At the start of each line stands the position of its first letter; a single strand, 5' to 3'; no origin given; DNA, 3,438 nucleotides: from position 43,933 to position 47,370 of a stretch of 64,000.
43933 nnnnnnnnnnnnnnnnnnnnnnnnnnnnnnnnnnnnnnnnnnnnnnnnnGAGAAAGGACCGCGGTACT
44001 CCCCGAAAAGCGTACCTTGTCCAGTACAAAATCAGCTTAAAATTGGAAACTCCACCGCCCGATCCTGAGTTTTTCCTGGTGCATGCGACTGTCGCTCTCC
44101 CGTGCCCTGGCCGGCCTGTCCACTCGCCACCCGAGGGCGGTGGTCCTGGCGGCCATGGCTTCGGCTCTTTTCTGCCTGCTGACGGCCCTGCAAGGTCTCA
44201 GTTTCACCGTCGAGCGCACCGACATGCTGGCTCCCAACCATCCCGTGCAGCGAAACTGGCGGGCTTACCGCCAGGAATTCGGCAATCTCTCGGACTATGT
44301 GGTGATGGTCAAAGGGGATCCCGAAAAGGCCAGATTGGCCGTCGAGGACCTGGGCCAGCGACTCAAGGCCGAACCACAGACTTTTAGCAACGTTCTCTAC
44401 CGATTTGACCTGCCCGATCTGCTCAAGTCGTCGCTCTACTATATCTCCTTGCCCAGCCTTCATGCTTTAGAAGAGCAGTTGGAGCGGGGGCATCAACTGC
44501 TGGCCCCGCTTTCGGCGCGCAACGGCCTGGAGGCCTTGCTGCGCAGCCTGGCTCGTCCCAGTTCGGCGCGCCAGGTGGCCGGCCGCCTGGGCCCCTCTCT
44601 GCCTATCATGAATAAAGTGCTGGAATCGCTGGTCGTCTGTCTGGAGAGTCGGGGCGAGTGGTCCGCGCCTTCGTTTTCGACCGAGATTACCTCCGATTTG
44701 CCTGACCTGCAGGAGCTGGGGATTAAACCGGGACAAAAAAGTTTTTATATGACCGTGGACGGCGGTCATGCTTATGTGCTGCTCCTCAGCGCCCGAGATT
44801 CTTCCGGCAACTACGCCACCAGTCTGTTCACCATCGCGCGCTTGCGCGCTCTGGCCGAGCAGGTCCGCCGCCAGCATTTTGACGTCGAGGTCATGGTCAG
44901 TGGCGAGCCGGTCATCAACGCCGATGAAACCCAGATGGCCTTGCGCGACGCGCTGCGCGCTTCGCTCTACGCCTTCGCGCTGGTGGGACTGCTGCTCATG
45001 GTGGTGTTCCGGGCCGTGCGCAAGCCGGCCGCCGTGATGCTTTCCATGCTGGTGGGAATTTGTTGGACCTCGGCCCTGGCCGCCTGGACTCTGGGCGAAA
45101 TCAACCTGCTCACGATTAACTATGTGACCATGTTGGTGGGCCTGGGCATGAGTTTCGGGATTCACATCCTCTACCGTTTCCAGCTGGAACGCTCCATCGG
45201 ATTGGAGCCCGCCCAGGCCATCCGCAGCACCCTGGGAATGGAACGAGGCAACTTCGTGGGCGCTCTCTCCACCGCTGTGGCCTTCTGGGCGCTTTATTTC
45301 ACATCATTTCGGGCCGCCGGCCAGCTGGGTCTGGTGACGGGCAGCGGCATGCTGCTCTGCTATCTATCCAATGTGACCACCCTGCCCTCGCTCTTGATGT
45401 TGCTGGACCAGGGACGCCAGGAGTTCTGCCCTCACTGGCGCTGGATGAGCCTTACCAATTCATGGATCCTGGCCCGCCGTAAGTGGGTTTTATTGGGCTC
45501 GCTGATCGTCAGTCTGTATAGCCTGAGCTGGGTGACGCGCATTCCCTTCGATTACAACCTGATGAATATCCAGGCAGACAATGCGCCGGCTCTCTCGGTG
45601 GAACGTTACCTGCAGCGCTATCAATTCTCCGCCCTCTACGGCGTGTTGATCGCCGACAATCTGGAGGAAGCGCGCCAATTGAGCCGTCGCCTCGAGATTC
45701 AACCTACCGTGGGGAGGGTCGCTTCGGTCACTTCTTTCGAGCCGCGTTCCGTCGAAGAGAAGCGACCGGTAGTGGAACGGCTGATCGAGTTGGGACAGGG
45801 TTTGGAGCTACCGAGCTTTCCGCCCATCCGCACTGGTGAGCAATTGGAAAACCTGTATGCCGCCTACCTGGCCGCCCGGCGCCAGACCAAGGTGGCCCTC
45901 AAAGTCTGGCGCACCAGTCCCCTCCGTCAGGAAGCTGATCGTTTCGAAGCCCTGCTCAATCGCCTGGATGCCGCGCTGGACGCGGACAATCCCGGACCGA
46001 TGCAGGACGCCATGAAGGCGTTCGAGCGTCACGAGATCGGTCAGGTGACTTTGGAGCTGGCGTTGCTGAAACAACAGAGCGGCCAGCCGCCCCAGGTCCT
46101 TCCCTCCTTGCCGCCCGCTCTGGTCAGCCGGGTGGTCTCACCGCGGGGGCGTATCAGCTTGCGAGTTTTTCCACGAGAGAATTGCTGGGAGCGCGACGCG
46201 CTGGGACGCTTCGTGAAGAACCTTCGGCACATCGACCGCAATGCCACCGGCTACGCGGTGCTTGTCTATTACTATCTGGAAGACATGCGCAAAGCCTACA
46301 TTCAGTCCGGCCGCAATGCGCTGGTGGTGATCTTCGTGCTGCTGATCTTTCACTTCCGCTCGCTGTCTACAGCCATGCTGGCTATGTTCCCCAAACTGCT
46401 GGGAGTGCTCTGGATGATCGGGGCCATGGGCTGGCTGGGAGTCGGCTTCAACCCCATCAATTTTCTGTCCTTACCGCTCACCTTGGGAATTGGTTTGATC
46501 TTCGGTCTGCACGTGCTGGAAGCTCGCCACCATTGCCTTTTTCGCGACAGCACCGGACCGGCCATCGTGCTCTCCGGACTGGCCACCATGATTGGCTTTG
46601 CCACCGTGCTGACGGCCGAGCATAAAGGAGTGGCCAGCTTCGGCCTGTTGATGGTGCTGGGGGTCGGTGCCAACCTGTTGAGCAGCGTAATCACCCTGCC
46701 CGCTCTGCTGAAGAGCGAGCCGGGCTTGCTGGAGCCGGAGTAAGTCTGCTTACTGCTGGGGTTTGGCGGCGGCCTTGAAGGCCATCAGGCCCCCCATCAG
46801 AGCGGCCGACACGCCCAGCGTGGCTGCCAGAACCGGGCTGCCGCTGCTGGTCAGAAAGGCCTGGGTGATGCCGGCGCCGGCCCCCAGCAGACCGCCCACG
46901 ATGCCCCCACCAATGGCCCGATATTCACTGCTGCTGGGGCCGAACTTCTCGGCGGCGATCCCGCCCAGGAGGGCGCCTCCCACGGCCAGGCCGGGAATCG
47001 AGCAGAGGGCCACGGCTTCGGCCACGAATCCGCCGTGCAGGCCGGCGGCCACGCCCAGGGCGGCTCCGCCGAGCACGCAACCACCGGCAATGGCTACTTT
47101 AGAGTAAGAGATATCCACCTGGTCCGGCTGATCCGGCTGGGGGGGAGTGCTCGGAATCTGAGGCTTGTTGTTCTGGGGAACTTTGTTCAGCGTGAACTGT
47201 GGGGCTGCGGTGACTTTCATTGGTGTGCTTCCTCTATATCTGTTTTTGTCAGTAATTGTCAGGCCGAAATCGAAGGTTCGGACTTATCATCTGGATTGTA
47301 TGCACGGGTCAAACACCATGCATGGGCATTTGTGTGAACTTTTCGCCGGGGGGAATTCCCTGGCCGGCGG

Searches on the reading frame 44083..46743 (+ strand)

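Call 3: search_protein_families(library=pfam, proteins=[window:44083-46743:+], max_evalue=0.1)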
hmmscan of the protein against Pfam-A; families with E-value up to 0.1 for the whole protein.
window:44083-46743:+ (886 aa): 2 families
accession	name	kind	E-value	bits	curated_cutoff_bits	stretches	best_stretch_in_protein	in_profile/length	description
PF03176.21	MMPL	-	3.1e-23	82.7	20.5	1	223-443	81-304/333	MMPL family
PF24851.1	DUF7725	-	0.072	13.5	25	0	46-74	34-57/73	Domain of unknown function (DUF7725)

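Call 8: search_protein_families(library=ncbifam, proteins=[window:44083-46743:+], max_evalue=0.1)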
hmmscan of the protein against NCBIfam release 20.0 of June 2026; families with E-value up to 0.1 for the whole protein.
window:44083-46743:+ (886 aa): 8 families
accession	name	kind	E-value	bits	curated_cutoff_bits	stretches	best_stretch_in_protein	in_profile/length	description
TIGR03480.1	HpnN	hypoth_equivalog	8.4e-134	447.5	751.85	1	8-879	4-859/862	hopanoid biosynthesis associated RND transporter like protein HpnN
NF052374.1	HopndTporHpnN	equivalog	2.2e-84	284.1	1100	1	9-877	8-855/858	hopanoid transporter HpnN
NF045600.2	BstA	equivalog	3.5e-61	207.2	1400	1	9-875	8-893/903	sterol transporter cytoplasmic membrane protein BstA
TIGR00921.1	2A067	subfamily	1.9e-43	148.5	351.9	2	256-440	547-733/733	hydrophobe/amphiphile efflux-3 (HAE3) family transporter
TIGR00833.1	actII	subfamily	1.1e-24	86.9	874.7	2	255-550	138-456/910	MMPL family RND transporter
TIGR00916.1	2A0604s01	subfamily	0.00017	21.2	148.6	1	243-425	43-225/231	SecD/SecF family protein translocase subunit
NF006354.0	PRK08578.1-2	equivalog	0.0012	18.2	353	1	254-357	96-194/296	preprotein translocase subunit SecF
NF006353.0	PRK08578.1-1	subfamily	0.045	13.2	282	1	277-374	109-206/281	preprotein translocase subunit SecF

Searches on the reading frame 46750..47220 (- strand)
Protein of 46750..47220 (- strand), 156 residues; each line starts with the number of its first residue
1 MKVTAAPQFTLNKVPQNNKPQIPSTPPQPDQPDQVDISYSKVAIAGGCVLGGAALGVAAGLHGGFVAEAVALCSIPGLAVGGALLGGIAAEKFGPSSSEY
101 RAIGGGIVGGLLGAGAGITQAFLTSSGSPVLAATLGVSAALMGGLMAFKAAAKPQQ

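Call 3: search_protein_families(library=pfam, proteins=[window:46750-47220:-], max_evalue=0.1)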
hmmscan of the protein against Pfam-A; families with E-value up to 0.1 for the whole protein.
window:46750-47220:- (156 aa): 1 family
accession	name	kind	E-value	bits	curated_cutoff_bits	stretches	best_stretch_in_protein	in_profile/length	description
PF09849.14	DUF2076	-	0.051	14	38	1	9-67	113-171/265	Uncharacterized protein conserved in bacteria (DUF2076)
